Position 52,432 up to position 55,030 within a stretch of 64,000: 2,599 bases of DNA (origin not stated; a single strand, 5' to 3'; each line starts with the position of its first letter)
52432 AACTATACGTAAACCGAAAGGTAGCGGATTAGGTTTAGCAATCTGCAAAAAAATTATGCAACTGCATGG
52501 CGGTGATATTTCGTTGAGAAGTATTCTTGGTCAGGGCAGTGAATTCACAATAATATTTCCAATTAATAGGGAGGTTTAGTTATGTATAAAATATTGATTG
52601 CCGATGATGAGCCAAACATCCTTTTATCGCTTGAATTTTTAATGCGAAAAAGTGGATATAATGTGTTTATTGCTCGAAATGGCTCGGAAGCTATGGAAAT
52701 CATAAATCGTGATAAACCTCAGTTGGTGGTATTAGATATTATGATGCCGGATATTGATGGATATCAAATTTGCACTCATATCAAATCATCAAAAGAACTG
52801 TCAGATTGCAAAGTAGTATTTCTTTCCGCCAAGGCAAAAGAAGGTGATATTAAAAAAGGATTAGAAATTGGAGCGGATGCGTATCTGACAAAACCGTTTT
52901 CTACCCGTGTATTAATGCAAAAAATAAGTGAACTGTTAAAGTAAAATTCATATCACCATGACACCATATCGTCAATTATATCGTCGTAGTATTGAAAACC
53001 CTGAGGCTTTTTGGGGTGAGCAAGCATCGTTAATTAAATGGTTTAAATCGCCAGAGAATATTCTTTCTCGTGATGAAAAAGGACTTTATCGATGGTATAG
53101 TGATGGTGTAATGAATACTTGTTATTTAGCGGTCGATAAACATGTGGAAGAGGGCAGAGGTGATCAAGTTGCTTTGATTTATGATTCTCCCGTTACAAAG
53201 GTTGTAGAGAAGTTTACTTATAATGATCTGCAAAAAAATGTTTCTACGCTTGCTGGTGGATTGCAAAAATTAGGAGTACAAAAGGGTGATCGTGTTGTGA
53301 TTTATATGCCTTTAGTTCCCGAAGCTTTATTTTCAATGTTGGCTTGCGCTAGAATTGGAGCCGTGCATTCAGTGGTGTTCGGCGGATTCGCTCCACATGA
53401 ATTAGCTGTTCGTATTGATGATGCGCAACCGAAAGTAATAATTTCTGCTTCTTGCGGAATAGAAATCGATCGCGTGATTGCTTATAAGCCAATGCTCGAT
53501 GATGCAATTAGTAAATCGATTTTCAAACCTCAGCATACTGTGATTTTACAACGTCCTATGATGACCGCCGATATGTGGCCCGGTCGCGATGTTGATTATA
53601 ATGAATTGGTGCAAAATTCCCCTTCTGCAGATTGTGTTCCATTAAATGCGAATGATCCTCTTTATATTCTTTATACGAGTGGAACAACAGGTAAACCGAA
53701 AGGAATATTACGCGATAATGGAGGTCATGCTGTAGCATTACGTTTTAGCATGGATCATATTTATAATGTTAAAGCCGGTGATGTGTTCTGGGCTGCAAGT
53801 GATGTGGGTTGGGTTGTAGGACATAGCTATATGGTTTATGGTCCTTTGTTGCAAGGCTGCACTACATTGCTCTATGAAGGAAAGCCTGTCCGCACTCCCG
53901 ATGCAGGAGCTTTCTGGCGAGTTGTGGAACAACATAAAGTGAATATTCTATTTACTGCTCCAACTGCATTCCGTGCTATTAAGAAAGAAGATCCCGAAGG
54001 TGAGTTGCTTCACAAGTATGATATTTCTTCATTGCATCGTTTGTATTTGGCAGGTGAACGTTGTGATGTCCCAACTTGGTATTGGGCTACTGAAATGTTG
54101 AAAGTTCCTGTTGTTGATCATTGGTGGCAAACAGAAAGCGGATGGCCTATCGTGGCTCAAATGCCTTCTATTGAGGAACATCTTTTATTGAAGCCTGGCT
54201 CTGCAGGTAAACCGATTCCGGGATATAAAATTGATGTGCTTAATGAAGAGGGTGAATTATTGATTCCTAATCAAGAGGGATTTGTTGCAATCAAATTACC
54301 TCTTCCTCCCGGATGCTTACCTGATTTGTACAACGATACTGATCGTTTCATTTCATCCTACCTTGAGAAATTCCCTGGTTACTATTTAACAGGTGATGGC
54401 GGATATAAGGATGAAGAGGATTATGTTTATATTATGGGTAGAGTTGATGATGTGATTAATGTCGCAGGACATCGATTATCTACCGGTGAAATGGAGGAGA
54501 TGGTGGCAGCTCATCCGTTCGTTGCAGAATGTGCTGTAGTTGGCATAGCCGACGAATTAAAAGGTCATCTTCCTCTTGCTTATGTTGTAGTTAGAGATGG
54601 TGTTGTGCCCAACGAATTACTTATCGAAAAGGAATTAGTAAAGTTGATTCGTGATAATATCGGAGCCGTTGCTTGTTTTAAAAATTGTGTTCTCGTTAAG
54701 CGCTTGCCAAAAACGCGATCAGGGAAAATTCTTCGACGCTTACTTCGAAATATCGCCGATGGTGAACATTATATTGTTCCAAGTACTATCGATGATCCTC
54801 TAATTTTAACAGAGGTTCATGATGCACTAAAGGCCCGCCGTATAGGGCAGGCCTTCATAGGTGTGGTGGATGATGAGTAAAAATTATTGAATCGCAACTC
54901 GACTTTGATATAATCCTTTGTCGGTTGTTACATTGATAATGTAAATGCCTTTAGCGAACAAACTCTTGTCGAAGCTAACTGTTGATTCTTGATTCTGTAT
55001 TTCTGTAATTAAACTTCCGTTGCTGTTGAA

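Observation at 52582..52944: Only partner of the CbrA-like kinase is a single-domain receiver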

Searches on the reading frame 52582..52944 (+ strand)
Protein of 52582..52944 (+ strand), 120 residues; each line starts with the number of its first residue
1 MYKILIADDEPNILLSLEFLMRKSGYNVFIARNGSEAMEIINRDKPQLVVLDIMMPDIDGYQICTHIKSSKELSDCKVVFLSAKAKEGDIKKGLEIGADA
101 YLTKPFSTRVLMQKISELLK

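Call 3: search_protein_families(library=pfam, proteins=[window:52582-52944:+], max_evalue=0.01)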
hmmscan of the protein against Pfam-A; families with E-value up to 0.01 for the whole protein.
window:52582-52944:+ (120 aa): 2 families
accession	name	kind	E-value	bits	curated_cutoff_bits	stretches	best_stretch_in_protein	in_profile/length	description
PF00072.30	Response_reg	-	6.1e-30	104.1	30.2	1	4-115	1-110/111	Response regulator receiver domain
PF23198.2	PDE8A_N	-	2.4e-05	24.7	29.6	1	21-86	30-96/147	PDE8A-like, N-terminal domain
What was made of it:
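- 52582..52944 (+): Stand-alone receiver (REC) protein, 120 aa; the phospho-acceptor Asp52 codon is at 52735-52737. Pfam Response_reg at residues 4-115, E 6e-30 (call 3).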

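Call 5: search_protein_families(library=ncbifam, proteins=[window:52582-52944:+], max_evalue=0.1)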
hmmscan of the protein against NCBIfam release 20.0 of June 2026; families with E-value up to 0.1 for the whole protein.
window:52582-52944:+ (120 aa): 105 families (the best 25 are shown)
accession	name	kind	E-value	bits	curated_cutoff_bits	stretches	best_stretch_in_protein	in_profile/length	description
NF045944.1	ResRegRpaBCyano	equivalog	1e-30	106.8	330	1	5-120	1-113/229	response regulator transcription factor RpaB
NF040534.1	resp_reg_YycF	equivalog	1.4e-29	103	340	1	3-116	2-112/231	response regulator YycF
NF053854.1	RespRegPhoBBctds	equivalog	1.6e-28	99.6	270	1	4-120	1-116/225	two-component system response regulator PhoB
TIGR02154.1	PhoB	equivalog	4.3e-28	98.2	296.2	1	3-119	4-120/226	phosphate regulon transcriptional regulator PhoB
NF007135.0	PRK09581.1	equivalog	4e-27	95.1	474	1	3-119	4-120/457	PleD family two-component system response regulator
NF040689.1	MtrAB_MtrA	equivalog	1.2e-26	93.4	300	1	4-116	1-110/219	MtrAB system response regulator MtrA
NF008296.0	PRK11083.1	equivalog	1.4e-26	93.3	273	1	3-120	5-119/228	two-component system response regulator CreB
NF033120.0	vanR_FM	exception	3.2e-26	92.4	460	1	3-115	5-114/231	vancomycin resistance response regulator transcription factor, VanR-F/VanR-M family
NF033117.2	vanR_ACDEGLN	exception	4.5e-25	88.5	350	1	4-115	1-109/226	VanR-ABDEGLN family response regulator transcription factor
NF007005.1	PRK09468.1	equivalog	4.6e-25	88.4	331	1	2-119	4-119/237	osmolarity response regulator transcription factor OmpR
NF041733.1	resp_reg_CseB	equivalog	5.3e-25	88.1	350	1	3-119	2-115/228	two-component system response regulator CseB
NF051850.1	RespRegRprY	equivalog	6.5e-24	84.6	370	1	3-119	6-120/234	response regulator transcription factor RprY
NF007982.1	PRK10710.1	equivalog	4e-23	82.2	380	1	2-120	8-123/235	envelope stress response regulator BaeR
TIGR02875.1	spore_0_A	equivalog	1e-21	77.4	200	1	3-119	4-122/262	sporulation transcription factor Spo0A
NF000404.1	vanR-D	exception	7.3e-21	74.7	500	1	3-115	4-112/232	vancomycin resistance response regulator transcription factor VanR-D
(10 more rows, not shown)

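Call 24: search_protein_representatives(protein=window:52582-52944:+)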
Query: 120 residues. Proteins with E-value up to 0.001 (for the whole library): 809277; up to 1e-10: 178608; up to 1e-30: 1870. The best 150 are listed.
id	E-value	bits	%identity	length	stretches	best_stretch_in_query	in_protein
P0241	4.4e-72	255.2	35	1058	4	3-119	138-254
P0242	2.1e-65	233.7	35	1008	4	4-119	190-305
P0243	3.9e-64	229.6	30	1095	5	3-115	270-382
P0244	3.0e-59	213.9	28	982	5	2-119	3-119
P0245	3.5e-59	213.7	30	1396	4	4-119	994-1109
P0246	2.4e-58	211.0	31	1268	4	3-117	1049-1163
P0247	3.3e-58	210.6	33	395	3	3-119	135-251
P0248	1.3e-57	208.6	32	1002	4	3-119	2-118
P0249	2.4e-57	207.8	29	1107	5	3-119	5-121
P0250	2.6e-57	207.7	31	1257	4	4-114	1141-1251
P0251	1.1e-56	205.7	27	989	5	3-115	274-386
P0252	2.3e-56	204.7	31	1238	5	4-117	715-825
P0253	2.4e-56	204.6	34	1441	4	3-104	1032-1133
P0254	4.3e-56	203.8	31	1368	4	4-118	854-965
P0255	5.0e-56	203.5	32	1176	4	3-118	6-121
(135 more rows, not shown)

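Call 26: search_solved_structures(query=window:52582-52944:+, max_evalue=1e-10, show_alignments=2)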
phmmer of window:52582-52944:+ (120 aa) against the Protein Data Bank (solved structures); distinct sequences matched with E-value up to 1e-10: 107 (the best 60 are shown).
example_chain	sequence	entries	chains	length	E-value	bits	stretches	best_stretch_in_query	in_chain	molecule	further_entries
3f6p_A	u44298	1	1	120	2.3e-27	98.4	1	3-116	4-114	Transcriptional regulatory protein yycF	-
2zwm_A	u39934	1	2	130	3e-27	98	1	3-116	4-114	Transcriptional regulatory protein yycF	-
1mvo_A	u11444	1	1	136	9.2e-26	93.2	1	3-119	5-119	PhoP response regulator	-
1nxo_A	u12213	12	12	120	1.7e-25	92.3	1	1-119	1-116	DNA-binding response regulator | Response regulator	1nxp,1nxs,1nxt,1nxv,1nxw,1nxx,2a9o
6eb7_A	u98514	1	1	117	4e-25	91.2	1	3-119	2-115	DNA-binding response regulator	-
8fk2_A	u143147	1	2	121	3.1e-23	85.1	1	1-116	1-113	Putative response regulator CovR VicR-like protein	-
9xzo_A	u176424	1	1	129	1.2e-20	76.8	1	1-119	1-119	De novo protein M1X0B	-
3gt7_A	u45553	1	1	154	4.6e-20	74.9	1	3-119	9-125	Sensor protein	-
6ifh_A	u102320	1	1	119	1.2e-19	73.5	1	2-120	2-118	Sporulation initiation phosphotransferase F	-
4ja2_A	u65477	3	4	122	1.5e-19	73.2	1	3-119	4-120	Response regulator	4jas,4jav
9g85_A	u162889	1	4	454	2.1e-19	72.8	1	3-118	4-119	Response regulator PleD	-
9g86_A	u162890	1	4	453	2.2e-19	72.7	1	3-118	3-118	Response regulator PleD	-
2wb4_A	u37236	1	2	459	2.2e-19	72.7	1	3-118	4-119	DIGUANYLATE CYCLASE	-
1w25_A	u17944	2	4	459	2.2e-19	72.7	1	3-118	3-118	STALKED-CELL DIFFERENTIATION CONTROLLING PROTEIN | RESPONSE REGULATOR PLED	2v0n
1ys6_A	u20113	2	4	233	4.1e-19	71.8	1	3-119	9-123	Transcriptional regulatory protein prrA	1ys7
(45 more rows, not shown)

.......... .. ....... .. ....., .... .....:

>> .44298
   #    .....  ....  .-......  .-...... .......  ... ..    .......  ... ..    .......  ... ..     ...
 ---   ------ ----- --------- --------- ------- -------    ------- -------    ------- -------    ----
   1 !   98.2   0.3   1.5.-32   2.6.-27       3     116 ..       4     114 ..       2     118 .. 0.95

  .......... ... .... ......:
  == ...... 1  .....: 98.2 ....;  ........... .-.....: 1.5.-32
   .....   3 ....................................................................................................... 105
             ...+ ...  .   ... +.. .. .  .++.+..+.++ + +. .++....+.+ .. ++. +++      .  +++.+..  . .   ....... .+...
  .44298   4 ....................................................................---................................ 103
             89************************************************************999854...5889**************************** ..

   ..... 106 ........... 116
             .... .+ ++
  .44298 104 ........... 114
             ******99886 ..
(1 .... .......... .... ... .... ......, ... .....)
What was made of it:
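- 52582..52944 (+): It also matches the single-domain RR468 (3dge_C) at 2e-18 (call 26).
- Closest known: HK853/RR468 of Thermotoga maritima. Same: The window receiver matches it at E 2e-18 (call 26).
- This offers a simple way to change the enzyme's oligomeric state (call 26).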

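Call 56: find_homologous_proteins(query=window:52582-52944:+, max_evalue=1e-10)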
Query window:52582-52944:+ (120 aa): 2746 proteins with E <= 1e-10 among 2825 candidates; the best 120 are listed.
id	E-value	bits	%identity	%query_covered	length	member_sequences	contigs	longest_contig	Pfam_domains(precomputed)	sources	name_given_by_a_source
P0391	9.5e-65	233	93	100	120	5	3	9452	PF23198.2,PF00072.31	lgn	-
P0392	4.2e-64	231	93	100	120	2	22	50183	PF00072.31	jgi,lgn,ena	jgi:DNA-binding response OmpR family regulator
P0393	5.5e-53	195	76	98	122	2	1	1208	PF23198.2,PF00072.31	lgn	-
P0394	8.1e-53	195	75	98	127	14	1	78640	PF23198.2,PF00072.31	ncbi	-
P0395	2.1e-52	194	76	98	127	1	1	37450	PF23198.2,PF00072.31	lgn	-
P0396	2.2e-52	193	74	98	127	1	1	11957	PF23198.2,PF00072.31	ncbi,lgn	ncbi:MAG: response regulator transcription factor [Bacteroidia bacterium]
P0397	1.7e-51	191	74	98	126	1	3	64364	PF23198.2,PF00072.31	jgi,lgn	jgi:DNA-binding response OmpR family regulator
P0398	7.2e-51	189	73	98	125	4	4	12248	PF00072.31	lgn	-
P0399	8.0e-51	188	75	98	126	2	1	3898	PF00072.31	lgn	-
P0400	9.3e-51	188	73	98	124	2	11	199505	PF23198.2,PF00072.31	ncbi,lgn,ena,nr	ncbi:MAG: response regulator [Bacteroidia bacterium]|nr:response regulator [Bacteroidia bacterium]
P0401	1.4e-50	188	72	98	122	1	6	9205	PF23198.2,PF00072.31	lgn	-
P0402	3.7e-50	186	73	98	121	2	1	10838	PF23198.2,PF00072.31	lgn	-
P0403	5.0e-50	186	71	98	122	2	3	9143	PF23198.2,PF00072.31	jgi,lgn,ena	jgi:DNA-binding response OmpR family regulator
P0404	5.9e-50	186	74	98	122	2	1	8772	PF23198.2,PF00072.31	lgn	-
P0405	6.9e-50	185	71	98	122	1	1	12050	PF23198.2,PF00072.31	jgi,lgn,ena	jgi:DNA-binding response OmpR family regulator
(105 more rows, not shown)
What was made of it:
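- The 120 closest database homologues are all 118-150 aa (call 56).
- Tried and rejected: The word-indexed search (call 56) answered the question instead.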

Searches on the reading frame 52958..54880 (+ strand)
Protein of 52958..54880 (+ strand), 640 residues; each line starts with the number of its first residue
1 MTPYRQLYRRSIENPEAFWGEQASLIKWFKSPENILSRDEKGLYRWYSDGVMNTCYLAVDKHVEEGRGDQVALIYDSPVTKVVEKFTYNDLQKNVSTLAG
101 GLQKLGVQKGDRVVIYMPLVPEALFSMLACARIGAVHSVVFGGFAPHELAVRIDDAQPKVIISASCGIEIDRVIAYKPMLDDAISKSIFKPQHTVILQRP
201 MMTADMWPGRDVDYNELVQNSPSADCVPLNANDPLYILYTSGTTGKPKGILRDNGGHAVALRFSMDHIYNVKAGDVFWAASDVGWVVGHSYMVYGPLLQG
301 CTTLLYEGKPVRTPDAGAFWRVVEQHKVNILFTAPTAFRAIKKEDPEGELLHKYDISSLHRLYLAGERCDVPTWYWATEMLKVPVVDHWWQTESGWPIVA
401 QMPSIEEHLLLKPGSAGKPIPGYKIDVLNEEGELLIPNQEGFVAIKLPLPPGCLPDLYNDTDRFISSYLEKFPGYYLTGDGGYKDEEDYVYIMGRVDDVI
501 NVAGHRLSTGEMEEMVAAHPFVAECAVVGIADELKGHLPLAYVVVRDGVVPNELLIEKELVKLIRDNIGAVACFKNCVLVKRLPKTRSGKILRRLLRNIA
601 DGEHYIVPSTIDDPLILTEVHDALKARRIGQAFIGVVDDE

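Call 3: search_protein_families(library=pfam, proteins=[window:52958-54880:+], max_evalue=0.01)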
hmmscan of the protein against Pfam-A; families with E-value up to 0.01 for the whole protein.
window:52958-54880:+ (640 aa): 3 families
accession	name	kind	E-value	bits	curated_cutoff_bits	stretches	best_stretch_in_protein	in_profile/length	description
PF00501.34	AMP-binding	-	3.9e-74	250.2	29.9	1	65-446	6-375/384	AMP-binding enzyme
PF13193.12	AMP-binding_C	-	2.7e-26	92.7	24.5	1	511-590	1-76/76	AMP-binding enzyme C-terminal domain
PF16177.11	ACAS_N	-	5.5e-19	68.2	27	1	4-57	1-54/55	Acetyl-coenzyme A synthetase N-terminus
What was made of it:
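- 52958..54880 (+): PrpE-like short-chain acyl-CoA synthetase (AMP-forming), 640 aa; the catalytic/acetylatable Lys590 lies in the motif PKTRSGK. Pfam ACAS_N, AMP-binding and AMP-binding_C (call 3).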

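Call 5: search_protein_families(library=ncbifam, proteins=[window:52958-54880:+], max_evalue=0.1)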
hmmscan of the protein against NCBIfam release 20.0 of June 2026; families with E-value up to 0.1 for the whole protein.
window:52958-54880:+ (640 aa): 106 families (the best 25 are shown)
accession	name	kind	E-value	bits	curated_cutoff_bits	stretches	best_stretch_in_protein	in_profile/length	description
NF007815.0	PRK10524.1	equivalog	3.4e-231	769.1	955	1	2-625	2-628/629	propionate--CoA ligase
TIGR02316.1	propion_prpE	equivalog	2.4e-218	726.8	827.4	1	4-625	3-627/628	propionate--CoA ligase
NF001208.0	PRK00174.1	subfamily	1.5e-202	674.4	657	1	3-625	28-646/649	acetate--CoA ligase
TIGR02188.1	Ac_CoA_lig_AcsA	equivalog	1.6e-200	667.5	724.95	1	3-621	6-627/629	acetate--CoA ligase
NF003313.0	PRK04319.1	equivalog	3.6e-113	378.8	729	1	43-598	34-559/574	acetate--CoA ligase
NF002937.0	PRK03584.1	subfamily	1.9e-79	267.6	639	1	3-623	37-651/657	acetoacetate--CoA ligase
NF004837.0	PRK06187.1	subfamily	5.8e-70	236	476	1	81-600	29-522/531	long-chain-fatty-acid--CoA ligase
NF047394.1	AcylCoAsynMbcS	equivalog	5.3e-69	233.2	850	1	60-599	19-519/525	acyl-CoA synthetase MbcS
TIGR01217.1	ac_ac_CoA_syn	equivalog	3.1e-59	200.8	520.9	1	3-617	36-641/652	acetoacetate--CoA ligase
NF006182.0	PRK08316.1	subfamily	6.8e-50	170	663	1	71-599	28-516/523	fatty acyl-CoA synthetase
NF053567.1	HBDA_AROS1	equivalog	1.7e-48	165.3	1000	1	49-599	9-518/523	3-hydroxybenzoate--CoA ligase HbdA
TIGR02262.1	benz_CoA_lig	subfamily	5.2e-47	160.7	375.25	1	55-598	6-507/508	benzoate-CoA ligase family protein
NF005714.0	PRK07529.1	subfamily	1.6e-46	158.9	632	1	68-600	44-576/640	acyl-CoA synthetase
NF009071.0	PRK12406.1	subfamily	3.8e-46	157.6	701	1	87-598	14-500/510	acyl-CoA synthetase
NF005676.0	PRK07470.1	equivalog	1.7e-45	155.7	774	1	68-598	34-527/544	acyl-CoA synthetase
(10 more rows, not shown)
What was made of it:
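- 52958..54880 (+): It passes the acetate--CoA ligase subfamily cut-off (674 against 657) (call 5).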
